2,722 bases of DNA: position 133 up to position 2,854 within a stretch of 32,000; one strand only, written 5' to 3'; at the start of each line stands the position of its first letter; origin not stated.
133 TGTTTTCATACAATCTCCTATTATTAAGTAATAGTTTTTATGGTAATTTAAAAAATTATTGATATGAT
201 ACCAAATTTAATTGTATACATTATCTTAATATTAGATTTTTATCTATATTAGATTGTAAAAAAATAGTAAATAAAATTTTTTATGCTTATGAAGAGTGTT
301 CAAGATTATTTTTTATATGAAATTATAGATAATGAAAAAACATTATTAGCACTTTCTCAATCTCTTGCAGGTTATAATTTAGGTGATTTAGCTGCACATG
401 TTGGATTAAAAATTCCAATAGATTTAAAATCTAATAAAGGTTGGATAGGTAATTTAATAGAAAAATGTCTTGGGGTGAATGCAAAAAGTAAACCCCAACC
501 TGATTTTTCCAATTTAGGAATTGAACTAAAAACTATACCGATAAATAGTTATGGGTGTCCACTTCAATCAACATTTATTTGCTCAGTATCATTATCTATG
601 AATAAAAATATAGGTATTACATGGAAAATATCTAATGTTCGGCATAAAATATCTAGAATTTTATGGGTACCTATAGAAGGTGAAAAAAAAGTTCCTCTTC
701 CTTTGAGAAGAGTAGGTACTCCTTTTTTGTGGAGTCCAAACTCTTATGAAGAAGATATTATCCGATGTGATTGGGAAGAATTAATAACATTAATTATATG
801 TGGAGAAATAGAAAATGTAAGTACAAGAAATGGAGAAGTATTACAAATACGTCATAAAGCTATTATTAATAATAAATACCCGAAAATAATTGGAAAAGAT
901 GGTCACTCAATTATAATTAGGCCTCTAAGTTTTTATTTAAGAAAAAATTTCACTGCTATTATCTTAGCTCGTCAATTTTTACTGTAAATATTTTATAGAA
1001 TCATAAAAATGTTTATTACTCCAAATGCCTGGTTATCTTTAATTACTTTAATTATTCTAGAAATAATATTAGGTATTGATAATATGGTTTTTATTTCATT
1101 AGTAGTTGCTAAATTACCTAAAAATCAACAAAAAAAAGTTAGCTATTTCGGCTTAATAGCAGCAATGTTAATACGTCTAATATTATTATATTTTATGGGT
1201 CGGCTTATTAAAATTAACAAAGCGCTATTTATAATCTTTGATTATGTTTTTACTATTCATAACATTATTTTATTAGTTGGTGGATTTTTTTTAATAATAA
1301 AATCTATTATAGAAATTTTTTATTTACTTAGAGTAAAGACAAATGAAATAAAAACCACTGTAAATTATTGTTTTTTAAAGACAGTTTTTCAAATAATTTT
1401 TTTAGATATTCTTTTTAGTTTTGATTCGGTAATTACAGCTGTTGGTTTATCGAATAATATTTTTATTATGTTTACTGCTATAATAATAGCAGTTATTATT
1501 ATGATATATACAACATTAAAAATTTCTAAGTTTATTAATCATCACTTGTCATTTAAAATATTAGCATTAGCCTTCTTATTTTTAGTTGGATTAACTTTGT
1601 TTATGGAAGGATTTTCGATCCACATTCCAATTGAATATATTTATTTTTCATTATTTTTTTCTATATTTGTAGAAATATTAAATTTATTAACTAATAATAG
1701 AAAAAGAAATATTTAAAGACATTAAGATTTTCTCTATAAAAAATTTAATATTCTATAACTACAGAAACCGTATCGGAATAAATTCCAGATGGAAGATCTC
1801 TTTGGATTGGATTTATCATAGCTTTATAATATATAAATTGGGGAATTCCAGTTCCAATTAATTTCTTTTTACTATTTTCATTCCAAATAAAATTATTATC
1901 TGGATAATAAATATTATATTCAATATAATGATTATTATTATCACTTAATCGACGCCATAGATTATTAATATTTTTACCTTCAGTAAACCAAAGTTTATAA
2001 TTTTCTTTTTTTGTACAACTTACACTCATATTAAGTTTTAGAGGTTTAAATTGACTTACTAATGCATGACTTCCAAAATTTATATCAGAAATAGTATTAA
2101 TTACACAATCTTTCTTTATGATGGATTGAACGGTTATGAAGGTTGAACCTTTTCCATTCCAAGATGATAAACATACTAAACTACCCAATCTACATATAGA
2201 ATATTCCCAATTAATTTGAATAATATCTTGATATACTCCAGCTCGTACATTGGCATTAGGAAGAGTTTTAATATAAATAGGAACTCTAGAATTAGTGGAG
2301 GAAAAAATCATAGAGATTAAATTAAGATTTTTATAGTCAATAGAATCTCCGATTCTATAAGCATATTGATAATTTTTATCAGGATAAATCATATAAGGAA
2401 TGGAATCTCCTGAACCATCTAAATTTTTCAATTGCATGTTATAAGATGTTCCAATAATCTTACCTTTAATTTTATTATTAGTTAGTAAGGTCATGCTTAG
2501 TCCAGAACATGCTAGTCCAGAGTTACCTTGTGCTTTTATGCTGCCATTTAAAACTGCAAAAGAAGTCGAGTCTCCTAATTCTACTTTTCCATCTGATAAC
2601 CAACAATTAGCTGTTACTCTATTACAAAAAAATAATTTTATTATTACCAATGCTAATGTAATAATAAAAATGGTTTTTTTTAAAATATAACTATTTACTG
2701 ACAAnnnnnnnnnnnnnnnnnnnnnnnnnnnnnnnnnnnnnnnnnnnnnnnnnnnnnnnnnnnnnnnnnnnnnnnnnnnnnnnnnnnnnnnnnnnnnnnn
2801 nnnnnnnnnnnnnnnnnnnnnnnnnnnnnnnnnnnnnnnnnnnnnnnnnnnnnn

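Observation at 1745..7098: Intact five-gene Csu/sigma-type (archaic) chaperone-usher pilus operon in an otherwise housekeeping-only reduced genome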

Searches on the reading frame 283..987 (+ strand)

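Call 41: search_protein_families(library=ncbifam, proteins=[window:283-987:+], max_evalue=1e-10)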
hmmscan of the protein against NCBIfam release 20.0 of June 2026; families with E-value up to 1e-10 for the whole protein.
window:283-987:+ (234 aa): 3 families
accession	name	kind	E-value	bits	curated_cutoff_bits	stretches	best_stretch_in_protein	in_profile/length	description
NF003458.0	PRK05070.1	equivalog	2.4e-84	281.9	243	1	15-233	6-222/223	DNA mismatch repair endonuclease MutH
TIGR02248.1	mutH_TIGR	equivalog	2.3e-80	268.8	229.9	1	16-231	3-216/217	DNA mismatch repair endonuclease MutH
NF040973.1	restrict_Sau3AI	equivalog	3.3e-12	46.1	300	1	21-186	7-174/475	Sau3AI family type II restriction endonuclease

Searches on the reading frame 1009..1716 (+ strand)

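Call 41: search_protein_families(library=ncbifam, proteins=[window:1009-1716:+], max_evalue=1e-10)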
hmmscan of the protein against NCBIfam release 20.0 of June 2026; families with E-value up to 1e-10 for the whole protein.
window:1009-1716:+ (235 aa): 2 families
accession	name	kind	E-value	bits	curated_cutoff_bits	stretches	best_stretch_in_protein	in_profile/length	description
TIGR03716.1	R_switched_YkoY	subfamily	4.9e-19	68.8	138.5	1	11-211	2-192/220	integral membrane protein, YkoY family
TIGR03717.1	R_switched_YjbE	subfamily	1.7e-15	57.2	134.8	1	11-200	2-175/176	YjbE family putative metal transport protein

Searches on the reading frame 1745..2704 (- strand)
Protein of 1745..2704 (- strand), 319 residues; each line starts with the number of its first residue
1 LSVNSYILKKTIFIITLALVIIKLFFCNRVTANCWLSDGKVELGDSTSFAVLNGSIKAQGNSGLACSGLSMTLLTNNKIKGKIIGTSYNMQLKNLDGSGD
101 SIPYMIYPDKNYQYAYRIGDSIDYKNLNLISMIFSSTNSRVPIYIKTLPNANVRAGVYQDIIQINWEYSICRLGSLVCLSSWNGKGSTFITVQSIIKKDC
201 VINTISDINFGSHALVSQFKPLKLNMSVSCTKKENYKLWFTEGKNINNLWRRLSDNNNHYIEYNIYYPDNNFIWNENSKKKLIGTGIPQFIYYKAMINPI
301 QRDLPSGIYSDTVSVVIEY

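Call 3: search_protein_families(library=pfam, proteins=[window:1745-2704:-], max_evalue=0.01)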
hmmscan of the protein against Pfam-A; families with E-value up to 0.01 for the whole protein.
window:1745-2704:- (319 aa): 1 family
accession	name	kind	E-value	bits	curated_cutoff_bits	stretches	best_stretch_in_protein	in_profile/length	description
PF05229.21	SCPU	-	2.8e-34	118.8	22.4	2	190-315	5-137/138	Spore Coat Protein U domain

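Call 4: search_protein_families(library=ncbifam, proteins=[window:1745-2704:-], max_evalue=0.01)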
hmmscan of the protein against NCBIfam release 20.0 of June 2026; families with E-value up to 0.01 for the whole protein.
window:1745-2704:- (319 aa): 0 families

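Call 29: search_solved_structures(query=window:1745-2704:-, max_evalue=1, show_alignments=2)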
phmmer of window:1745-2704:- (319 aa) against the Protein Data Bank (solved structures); distinct sequences matched with E-value up to 1: 1.
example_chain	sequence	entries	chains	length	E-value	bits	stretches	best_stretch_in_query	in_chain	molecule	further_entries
6fjy_B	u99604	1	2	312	5.8e-17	65.2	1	47-319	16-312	Protein CsuE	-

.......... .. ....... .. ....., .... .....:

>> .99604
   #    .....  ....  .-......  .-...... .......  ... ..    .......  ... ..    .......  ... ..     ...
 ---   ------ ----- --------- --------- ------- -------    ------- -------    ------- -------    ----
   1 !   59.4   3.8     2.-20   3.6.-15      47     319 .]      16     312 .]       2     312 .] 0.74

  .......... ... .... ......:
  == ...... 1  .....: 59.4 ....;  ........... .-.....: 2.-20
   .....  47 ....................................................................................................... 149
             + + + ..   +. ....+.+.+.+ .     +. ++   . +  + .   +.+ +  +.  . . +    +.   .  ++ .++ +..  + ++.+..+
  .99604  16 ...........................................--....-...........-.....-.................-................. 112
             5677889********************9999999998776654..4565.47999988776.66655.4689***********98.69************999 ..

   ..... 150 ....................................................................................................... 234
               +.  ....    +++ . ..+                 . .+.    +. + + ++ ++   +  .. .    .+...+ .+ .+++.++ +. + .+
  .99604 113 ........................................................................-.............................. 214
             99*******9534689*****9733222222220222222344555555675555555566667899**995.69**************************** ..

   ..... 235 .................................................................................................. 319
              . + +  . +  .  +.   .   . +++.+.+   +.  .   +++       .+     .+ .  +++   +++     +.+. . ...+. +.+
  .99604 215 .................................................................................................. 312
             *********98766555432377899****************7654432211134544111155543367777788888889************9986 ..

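Call 33: find_homologous_proteins(query=window:1745-2704:-, max_evalue=0.00001)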
Query window:1745-2704:- (319 aa): 8 proteins with E <= 0.00001 among 956 candidates.
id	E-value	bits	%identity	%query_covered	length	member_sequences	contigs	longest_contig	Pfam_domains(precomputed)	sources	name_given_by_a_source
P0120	1.0e-209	713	100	100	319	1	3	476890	PF05229.22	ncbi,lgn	ncbi:MAG: spore coat protein U domain-containing protein [Candidatus Dasytiphilus stammeri]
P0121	1.3e-167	575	80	100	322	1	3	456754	PF05229.22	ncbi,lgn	ncbi:MAG: spore coat protein U domain-containing protein [Candidatus Dasytiphilus stammeri]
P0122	3.2e-162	557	78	100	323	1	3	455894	PF05229.22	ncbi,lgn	ncbi:MAG: spore coat protein U domain-containing protein [Candidatus Dasytiphilus stammeri]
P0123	7.6e-161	553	77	100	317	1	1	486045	PF05229.22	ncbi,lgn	ncbi:MAG: spore coat protein U domain-containing protein [Candidatus Dasytiphilus stammeri]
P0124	1.6e-158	545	77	99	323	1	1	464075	PF05229.22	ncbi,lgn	ncbi:MAG: spore coat protein U domain-containing protein [Candidatus Dasytiphilus stammeri]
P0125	8.9e-109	382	56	95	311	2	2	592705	PF05229.22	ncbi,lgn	ncbi:MAG: spore coat protein U domain-containing protein [Candidatus Dasytiphilus stammeri]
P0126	7.4e-107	375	55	95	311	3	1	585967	PF05229.22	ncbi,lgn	ncbi:MAG: spore coat protein U domain-containing protein [Candidatus Dasytiphilus stammeri]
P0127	2.2e-83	298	46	90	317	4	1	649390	PF05229.22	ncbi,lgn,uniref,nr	ncbi:spore coat protein [Chimaeribacter californicus]|uniref:Spore coat protein n=1 Tax=Chimaeribact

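Call 46: predict_structure(alignment_id=A1)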
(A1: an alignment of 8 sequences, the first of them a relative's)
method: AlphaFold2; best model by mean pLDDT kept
length: 319 residues; sequences in the alignment: 8
mean_pLDDT: 82.6   pTM: 0.66
mean pLDDT of the five models: 82.6, 72.8, 68.5, 67.7, 57.0
residues with pLDDT >= 90: 106; 70-90: 163; 50-70: 43; < 50: 7
segments of 3 or more residues with pLDDT < 50: 1-4
pLDDT, mean of each block of 10 residues (from residue 1): 51 72 55 83 90 90 78 70 95 89 95 93 89 76 93 90 93 65 89 92 84 80 90 84 65 84 87 87 82 89 80 83
secondary structure, 60 per line:
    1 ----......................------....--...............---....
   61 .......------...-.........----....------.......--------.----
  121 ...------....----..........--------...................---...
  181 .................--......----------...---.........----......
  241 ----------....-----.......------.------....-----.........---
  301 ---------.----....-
elements in order: H5-26 E33-36 E39-47 H48-53 E57-67 E78-86 E91-94 E101-107 E121-123 H130-133 E138-147 E156-174 E178-197 E200-205 E222-230 E235-240 E251-254 E260-266 E280-283 E289-297 E315-318

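Call 51: fold_search(model_id=the predicted structure, library=pdb)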
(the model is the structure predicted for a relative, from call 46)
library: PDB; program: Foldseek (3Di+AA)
matches with E <= 10: 1528; with E <= 0.001: 78
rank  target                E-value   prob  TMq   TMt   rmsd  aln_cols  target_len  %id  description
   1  6fjy_D                1.1e-18  1.00  0.43  0.46  14.7       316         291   22  Crystal structure of CsuC-CsuE chaperone-tip adhesion subunit pre-assembly complex from archaic chaperone-usher Csu pi (released 2018-05-16)
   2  6fjy_B                1.3e-18  1.00  0.44  0.48  14.6       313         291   22  Crystal structure of CsuC-CsuE chaperone-tip adhesion subunit pre-assembly complex from archaic chaperone-usher Csu pi (released 2018-05-16)
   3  3f83                  3.2e-09  1.00  0.32  0.22  14.0       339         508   13  Structure of fusion complex of the minor pilin CfaE and major pilin CfaB of CFA/I pili from ETEC E. coli (released 2009-08-11)
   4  1qun_B                7.0e-09  1.00  0.28  0.31  12.9       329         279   11  X-RAY STRUCTURE OF THE FIMC-FIMH CHAPERONE ADHESIN COMPLEX FROM UROPATHOGENIC E.COLI (released 1999-08-31)
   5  5jr4_A                1.5e-08  1.00  0.30  0.34  12.8       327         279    9  Crystal structure of FimH A27V/V163A from E. coli UTI89 bound to FimG N-terminal extension (released 2017-02-22)
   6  1kiu_B                3.4e-08  1.00  0.31  0.35  13.1       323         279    9  FimH adhesin Q133N mutant-FimC chaperone complex with methyl-alpha-D-mannose (released 2002-06-05)
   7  3rfz_A                8.1e-08  1.00  0.30  0.33  13.3       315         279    9  Crystal structure of the FimD usher bound to its cognate FimC:FimH substrate (released 2011-06-01)
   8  6fm5                  9.6e-08  1.00  0.37  0.70   3.5       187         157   17  Crystal structure of self-complemented CsuA/B major subunit from archaic chaperone-usher Csu pili of Acinetobacter bauma (released 2018-09-26)
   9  7szo_H                1.5e-07  1.00  0.38  0.43   8.7       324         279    9  Structure of a bacterial fimbrial tip containing FocH (released 2021-12-29)
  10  2ber                  1.7e-07  1.00  0.20  0.14  14.2       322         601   10  Y370G Active Site Mutant of the Sialidase from Micromonospora viridifaciens in complex with beta-Neu5Ac (sialic acid). (released 2005-04-04)
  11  3jwn_H                2.1e-07  1.00  0.40  0.44   8.3       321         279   10  Complex of FimC, FimF, FimG and FimH (released 2010-06-16)
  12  1wcq_A                2.7e-07  1.00  0.20  0.13  14.8       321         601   10  Mutagenesis of the Nucleophilic Tyrosine in a Bacterial Sialidase to Phenylalanine. (released 2005-10-12)
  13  2bzd_A                3.4e-07  1.00  0.18  0.12  15.0       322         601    9  Galactose recognition by the carbohydrate-binding module of a bacterial sialidase. (released 2005-08-19)
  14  5jqi_F                5.8e-07  1.00  0.36  0.40   9.0       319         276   11  Crystal structure of FimH A62S from E. coli UTI89 bound to FimG N-terminal extension (released 2017-02-22)
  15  7lhg_G                5.8e-07  1.00  0.31  0.32  12.4       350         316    9  Cryo-EM structure of E. coli P pilus tip assembly intermediate PapC-PapD-PapK-PapG in the first conformation (released 2021-08-11)
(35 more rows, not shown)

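Call 61: find_encoding_contigs(protein=P0127, flank=7000, max_places=1)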
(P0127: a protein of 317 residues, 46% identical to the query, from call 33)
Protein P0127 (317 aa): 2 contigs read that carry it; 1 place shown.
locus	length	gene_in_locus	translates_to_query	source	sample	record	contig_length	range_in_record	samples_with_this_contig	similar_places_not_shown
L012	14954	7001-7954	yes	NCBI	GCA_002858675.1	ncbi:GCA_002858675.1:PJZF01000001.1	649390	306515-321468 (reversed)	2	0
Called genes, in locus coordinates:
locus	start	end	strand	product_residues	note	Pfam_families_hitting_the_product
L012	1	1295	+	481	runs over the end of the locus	PF17125:Methyltr_RsmF_N, PF22458:RsmF-B_ferredox (faint), PF01189:Methyltr_RsmB-F, PF13847:Methyltransf_31 (weak), PF21150:YebU_pre-PUA_dom, PF13636:Methyltranf_PUA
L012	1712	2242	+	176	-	PF05229:SCPU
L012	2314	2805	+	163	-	PF05229:SCPU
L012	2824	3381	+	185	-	PF05229:SCPU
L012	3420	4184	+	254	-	PF00345:PapD_N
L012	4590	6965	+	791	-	PF00577:Usher, PF13953:PapC_C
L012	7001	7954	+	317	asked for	PF05229:SCPU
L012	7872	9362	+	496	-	PF08448:PAS_4, PF13188:PAS_8 (faint), PF13426:PAS_9 (faint), PF00989:PAS, PF08448:PAS_4, PF08447:PAS_3, PF00990:GGDEF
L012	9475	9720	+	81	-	PF07351:DUF1480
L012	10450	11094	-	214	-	-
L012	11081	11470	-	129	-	PF04266:ASCH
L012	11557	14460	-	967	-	PF14903:WG_beta_rep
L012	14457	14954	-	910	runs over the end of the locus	PF14903:WG_beta_rep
